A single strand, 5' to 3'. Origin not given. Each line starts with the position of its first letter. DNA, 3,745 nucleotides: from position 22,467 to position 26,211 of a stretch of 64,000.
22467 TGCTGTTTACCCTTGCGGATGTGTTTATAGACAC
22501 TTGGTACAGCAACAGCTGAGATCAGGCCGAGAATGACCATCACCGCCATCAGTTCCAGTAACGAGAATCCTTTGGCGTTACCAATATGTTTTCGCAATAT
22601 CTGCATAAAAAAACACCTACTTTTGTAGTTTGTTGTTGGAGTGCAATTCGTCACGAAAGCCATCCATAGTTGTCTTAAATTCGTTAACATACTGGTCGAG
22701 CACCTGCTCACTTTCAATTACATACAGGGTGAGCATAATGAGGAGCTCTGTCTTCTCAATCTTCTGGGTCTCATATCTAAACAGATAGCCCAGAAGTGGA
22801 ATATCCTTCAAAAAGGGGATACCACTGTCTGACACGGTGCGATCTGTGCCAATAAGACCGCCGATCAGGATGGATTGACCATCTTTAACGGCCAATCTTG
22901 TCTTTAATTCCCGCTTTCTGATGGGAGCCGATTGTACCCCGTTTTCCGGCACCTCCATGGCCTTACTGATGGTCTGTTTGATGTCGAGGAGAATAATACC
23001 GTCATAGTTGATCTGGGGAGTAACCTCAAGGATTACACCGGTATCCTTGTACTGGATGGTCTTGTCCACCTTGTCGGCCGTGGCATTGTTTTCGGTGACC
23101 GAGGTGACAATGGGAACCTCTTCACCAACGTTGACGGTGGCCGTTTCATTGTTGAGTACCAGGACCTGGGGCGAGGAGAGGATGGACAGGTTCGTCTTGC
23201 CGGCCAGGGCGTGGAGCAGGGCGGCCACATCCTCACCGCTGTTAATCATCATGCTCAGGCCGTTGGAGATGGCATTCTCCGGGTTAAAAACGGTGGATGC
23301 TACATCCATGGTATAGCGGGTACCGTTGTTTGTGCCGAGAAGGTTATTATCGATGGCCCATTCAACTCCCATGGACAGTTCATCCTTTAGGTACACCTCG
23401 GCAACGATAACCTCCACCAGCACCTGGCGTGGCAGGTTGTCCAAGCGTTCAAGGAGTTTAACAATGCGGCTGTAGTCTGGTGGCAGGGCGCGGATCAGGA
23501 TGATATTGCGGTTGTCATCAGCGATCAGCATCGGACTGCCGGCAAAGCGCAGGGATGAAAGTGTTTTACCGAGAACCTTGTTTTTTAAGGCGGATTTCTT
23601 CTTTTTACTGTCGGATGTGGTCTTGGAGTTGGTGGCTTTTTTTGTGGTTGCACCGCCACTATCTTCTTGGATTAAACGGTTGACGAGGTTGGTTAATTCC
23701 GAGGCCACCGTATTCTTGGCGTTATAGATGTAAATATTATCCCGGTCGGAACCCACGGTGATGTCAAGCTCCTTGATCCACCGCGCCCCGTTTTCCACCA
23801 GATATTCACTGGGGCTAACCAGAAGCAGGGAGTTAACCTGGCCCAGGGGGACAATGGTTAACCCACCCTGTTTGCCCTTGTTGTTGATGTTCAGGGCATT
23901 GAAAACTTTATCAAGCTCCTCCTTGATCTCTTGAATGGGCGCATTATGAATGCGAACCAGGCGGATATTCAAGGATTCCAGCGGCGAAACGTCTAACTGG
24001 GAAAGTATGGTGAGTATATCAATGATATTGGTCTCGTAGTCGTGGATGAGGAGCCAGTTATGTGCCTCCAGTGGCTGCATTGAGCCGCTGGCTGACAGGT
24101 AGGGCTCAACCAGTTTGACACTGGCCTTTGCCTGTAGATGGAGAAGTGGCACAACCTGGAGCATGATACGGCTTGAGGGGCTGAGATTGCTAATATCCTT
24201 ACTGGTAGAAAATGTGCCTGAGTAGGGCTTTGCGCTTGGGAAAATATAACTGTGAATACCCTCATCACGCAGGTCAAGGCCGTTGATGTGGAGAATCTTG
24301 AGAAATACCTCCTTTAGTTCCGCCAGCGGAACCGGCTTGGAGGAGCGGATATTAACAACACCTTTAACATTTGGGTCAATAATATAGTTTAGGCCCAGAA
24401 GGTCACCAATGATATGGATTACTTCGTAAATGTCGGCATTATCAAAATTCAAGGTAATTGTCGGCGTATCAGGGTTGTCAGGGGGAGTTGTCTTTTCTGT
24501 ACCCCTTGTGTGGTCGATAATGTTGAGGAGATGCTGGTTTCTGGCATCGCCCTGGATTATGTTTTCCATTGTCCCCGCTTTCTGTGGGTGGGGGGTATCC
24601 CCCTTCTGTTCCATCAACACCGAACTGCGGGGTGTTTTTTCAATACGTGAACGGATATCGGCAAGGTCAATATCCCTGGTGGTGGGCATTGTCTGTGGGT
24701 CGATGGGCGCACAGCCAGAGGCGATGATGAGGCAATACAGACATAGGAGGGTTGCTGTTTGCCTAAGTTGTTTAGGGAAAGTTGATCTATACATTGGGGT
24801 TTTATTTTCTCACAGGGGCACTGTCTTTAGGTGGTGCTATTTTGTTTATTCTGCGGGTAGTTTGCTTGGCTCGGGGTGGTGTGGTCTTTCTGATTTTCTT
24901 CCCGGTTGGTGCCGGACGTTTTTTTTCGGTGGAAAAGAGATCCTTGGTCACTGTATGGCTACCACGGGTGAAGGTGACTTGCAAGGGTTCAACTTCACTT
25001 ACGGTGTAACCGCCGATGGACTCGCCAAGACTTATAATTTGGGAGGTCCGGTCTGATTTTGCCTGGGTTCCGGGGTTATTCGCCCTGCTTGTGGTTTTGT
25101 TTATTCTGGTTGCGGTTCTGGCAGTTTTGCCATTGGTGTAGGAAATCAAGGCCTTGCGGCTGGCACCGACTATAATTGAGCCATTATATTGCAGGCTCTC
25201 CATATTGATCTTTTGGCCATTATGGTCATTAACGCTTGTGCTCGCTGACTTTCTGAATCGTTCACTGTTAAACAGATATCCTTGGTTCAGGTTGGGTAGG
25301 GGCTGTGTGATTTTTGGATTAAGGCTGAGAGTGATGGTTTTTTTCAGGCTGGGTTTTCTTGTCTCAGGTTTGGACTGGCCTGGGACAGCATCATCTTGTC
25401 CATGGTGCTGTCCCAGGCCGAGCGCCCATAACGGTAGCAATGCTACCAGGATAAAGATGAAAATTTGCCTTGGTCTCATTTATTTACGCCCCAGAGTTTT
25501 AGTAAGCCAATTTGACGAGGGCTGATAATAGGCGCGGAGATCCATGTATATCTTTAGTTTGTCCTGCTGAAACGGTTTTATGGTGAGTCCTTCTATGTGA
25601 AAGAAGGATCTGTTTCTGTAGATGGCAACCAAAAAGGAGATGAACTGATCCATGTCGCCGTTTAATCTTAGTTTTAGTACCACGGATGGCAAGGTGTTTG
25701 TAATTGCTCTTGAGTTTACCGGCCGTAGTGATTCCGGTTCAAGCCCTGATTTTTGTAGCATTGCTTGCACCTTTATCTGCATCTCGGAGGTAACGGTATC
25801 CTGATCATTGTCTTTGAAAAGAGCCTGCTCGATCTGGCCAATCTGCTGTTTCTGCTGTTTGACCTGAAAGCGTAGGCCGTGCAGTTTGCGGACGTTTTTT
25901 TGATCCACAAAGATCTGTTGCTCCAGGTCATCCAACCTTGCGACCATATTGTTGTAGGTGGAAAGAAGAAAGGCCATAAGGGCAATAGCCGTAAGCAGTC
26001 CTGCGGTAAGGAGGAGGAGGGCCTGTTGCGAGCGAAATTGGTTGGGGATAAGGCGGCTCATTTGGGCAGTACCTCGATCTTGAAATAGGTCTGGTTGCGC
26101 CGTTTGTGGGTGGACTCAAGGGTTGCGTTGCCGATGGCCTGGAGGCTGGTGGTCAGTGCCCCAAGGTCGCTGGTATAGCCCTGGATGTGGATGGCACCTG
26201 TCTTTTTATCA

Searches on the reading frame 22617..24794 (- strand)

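Call 22: search_protein_families(library=pfam, proteins=[window:22617-24794:-], max_evalue=0.001)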
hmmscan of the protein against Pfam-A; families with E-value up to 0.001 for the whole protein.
window:22617-24794:- (725 aa): 3 families
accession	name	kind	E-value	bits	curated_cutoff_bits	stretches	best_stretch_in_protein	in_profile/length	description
PF00263.26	Secretin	-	7.7e-47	159.5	27.5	1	529-693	1-168/169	Bacterial type II and III secretion system protein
PF21305.2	type_II_gspD_N0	-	2.5e-17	62.9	27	1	115-174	1-60/71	GspD-like, N0 domain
PF03958.22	Secretin_N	-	2.4e-14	53.7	28.2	1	356-457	3-69/69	Bacterial type II/III secretion system short domain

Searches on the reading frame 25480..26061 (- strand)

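Call 22: search_protein_families(library=pfam, proteins=[window:25480-26061:-], max_evalue=0.001)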
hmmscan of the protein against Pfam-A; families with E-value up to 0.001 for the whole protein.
window:25480-26061:- (193 aa): 1 family
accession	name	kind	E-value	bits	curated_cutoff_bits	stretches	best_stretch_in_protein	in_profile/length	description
PF10741.14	T2SSM_b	-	4e-07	30.4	21.7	1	79-177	4-109/111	Type II secretion system (T2SS), protein M subtype b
